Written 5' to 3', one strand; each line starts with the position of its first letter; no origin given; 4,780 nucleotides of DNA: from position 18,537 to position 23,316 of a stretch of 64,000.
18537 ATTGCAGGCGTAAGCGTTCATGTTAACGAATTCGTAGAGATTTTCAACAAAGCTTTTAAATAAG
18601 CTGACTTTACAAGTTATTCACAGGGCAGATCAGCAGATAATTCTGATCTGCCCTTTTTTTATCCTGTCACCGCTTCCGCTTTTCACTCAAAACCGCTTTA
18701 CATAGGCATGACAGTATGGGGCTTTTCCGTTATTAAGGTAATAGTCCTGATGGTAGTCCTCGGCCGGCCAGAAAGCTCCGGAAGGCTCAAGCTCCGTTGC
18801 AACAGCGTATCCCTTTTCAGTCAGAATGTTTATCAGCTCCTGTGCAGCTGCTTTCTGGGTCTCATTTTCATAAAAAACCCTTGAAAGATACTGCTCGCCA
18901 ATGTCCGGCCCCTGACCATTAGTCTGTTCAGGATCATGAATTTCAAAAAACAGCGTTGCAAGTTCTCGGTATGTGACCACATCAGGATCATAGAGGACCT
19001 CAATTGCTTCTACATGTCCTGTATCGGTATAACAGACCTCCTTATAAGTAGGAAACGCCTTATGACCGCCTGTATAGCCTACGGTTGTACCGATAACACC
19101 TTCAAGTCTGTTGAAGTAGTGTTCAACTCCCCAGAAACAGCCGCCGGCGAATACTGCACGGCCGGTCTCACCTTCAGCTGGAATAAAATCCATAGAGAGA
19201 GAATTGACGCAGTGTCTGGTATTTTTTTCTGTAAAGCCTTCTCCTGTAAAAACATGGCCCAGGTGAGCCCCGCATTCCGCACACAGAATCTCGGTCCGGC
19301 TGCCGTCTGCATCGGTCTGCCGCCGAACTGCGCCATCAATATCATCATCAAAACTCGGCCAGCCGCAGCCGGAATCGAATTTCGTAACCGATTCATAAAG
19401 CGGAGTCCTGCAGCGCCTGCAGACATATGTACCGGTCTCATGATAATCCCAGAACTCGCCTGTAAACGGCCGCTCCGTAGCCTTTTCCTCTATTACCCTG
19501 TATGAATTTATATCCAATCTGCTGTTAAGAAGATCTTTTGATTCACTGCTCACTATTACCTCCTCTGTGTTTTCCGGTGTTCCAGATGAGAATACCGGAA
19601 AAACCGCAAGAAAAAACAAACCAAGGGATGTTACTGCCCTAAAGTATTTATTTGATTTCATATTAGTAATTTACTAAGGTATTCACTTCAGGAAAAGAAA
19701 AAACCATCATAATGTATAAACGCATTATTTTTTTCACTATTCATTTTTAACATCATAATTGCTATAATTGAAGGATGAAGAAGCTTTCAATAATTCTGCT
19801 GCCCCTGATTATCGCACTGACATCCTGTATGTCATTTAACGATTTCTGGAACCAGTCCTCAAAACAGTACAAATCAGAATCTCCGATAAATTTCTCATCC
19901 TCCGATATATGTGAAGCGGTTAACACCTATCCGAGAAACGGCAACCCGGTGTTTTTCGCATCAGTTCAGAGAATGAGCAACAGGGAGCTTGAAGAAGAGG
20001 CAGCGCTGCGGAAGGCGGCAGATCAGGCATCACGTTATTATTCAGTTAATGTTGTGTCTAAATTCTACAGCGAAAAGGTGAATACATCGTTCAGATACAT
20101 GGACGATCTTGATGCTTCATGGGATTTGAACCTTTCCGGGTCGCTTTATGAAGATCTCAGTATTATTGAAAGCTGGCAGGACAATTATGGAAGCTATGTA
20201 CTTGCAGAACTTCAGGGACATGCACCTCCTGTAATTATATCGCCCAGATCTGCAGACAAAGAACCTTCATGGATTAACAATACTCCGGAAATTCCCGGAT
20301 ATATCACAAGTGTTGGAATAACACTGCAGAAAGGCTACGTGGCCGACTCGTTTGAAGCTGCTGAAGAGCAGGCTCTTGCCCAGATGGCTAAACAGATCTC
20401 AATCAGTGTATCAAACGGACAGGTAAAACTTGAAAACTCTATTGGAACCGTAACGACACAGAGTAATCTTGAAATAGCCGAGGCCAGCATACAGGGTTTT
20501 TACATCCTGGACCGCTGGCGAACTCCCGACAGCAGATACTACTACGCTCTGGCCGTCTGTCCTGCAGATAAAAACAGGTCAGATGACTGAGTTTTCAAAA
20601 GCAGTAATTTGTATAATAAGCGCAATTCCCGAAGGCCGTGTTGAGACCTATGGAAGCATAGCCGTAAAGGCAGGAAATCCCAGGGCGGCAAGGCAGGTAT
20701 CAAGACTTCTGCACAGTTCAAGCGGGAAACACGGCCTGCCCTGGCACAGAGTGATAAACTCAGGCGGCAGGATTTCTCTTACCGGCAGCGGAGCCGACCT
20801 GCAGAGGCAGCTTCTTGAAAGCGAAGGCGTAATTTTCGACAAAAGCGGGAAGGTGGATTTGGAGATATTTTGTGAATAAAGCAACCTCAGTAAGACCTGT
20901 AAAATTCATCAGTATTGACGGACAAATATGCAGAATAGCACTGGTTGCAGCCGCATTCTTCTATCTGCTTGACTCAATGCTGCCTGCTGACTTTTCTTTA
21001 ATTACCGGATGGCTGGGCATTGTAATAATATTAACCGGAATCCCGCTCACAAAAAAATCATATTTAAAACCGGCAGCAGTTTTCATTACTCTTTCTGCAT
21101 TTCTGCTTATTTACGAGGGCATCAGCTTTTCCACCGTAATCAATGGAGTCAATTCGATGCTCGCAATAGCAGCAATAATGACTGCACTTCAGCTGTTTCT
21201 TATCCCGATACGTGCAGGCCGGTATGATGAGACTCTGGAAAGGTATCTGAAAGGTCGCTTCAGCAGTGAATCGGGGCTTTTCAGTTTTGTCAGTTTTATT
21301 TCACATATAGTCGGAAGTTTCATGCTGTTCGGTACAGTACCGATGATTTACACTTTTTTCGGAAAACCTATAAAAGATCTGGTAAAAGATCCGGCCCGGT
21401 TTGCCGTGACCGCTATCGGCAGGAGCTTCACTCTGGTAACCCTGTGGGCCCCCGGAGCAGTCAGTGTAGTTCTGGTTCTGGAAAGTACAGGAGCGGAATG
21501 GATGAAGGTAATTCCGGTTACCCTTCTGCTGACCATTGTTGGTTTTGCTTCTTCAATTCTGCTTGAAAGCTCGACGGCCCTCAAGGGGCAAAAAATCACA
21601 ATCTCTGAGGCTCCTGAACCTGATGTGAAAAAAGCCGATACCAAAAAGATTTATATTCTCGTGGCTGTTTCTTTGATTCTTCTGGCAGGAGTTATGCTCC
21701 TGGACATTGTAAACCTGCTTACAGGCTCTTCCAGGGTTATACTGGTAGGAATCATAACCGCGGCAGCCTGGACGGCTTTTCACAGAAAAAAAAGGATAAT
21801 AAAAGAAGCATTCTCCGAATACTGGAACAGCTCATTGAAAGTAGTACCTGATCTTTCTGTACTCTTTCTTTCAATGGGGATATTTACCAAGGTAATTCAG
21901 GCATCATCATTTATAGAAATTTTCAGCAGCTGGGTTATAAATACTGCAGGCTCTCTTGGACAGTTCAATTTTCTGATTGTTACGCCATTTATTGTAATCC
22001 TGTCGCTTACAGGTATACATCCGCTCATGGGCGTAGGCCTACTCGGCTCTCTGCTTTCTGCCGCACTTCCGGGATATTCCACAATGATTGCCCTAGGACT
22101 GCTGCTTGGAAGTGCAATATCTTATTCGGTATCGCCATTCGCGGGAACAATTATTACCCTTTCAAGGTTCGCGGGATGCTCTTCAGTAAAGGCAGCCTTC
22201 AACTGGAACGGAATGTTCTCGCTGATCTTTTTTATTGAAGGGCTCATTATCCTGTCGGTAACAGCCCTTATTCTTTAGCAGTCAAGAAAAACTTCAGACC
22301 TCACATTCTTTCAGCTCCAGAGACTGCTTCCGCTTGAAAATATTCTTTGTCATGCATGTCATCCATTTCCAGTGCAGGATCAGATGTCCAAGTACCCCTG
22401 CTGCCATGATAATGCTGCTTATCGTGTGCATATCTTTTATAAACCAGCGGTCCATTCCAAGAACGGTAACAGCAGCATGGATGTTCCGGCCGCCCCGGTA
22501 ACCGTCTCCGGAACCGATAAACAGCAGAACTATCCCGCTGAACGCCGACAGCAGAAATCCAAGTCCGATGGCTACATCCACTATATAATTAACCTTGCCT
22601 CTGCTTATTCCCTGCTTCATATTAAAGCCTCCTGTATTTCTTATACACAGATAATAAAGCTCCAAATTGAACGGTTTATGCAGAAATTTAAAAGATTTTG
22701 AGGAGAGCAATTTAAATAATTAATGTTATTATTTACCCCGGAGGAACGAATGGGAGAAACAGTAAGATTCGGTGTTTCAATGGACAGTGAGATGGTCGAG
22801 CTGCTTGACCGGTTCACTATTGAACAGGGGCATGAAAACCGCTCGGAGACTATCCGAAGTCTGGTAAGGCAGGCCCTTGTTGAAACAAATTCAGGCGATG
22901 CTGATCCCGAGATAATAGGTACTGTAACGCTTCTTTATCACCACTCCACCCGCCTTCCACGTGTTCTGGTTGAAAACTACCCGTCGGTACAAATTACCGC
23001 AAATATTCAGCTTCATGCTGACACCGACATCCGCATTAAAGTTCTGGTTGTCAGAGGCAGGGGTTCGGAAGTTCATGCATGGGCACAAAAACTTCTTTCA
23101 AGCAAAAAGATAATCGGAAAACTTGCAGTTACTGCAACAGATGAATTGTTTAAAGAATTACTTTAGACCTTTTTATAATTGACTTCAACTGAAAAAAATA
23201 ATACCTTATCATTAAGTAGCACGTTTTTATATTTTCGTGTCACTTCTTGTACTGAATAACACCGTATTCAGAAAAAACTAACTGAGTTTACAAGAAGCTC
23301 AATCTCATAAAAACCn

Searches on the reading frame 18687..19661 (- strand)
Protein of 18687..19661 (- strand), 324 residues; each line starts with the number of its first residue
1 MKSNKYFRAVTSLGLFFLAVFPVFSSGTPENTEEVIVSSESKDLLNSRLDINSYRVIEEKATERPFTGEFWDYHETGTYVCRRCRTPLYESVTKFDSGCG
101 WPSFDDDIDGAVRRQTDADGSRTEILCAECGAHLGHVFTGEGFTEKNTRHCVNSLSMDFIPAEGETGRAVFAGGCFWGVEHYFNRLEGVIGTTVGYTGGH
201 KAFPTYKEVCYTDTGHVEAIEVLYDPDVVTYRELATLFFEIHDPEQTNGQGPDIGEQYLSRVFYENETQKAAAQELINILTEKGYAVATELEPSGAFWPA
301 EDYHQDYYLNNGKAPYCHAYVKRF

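Call 91: search_protein_families(library=pfam, proteins=[window:18687-19661:-])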
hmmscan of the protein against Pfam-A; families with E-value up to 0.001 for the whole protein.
window:18687-19661:- (324 aa): 2 families
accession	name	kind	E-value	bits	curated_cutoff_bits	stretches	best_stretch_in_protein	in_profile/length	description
PF01625.27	PMSR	-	6.7e-59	199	23.7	1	169-318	2-153/153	Peptide methionine sulfoxide reductase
PF01641.26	SelR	-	2.1e-43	147.4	24.9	1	51-161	3-116/116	SelR domain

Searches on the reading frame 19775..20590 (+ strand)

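Call 91: search_protein_families(library=pfam, proteins=[window:19775-20590:+])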
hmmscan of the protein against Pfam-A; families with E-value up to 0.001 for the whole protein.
window:19775-20590:+ (271 aa): 1 family
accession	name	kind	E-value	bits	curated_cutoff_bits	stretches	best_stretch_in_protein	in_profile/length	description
PF02169.21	LPP20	-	9.1e-15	55.3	25.9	1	164-261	1-95/97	LPP20 lipoprotein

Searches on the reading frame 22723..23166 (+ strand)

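Call 7: search_protein_families(library=pfam, proteins=[window:22723-23166:+])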
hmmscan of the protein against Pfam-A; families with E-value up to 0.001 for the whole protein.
window:22723-23166:+ (147 aa): 2 families
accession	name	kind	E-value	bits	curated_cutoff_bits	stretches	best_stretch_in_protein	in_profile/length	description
PF01402.27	RHH_1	-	9e-06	25.9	20.5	1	15-52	1-37/39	Ribbon-helix-helix protein, copG family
PF08753.17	NikR_C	-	9.1e-06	26.2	22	1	65-130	1-69/77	NikR C terminal nickel binding domain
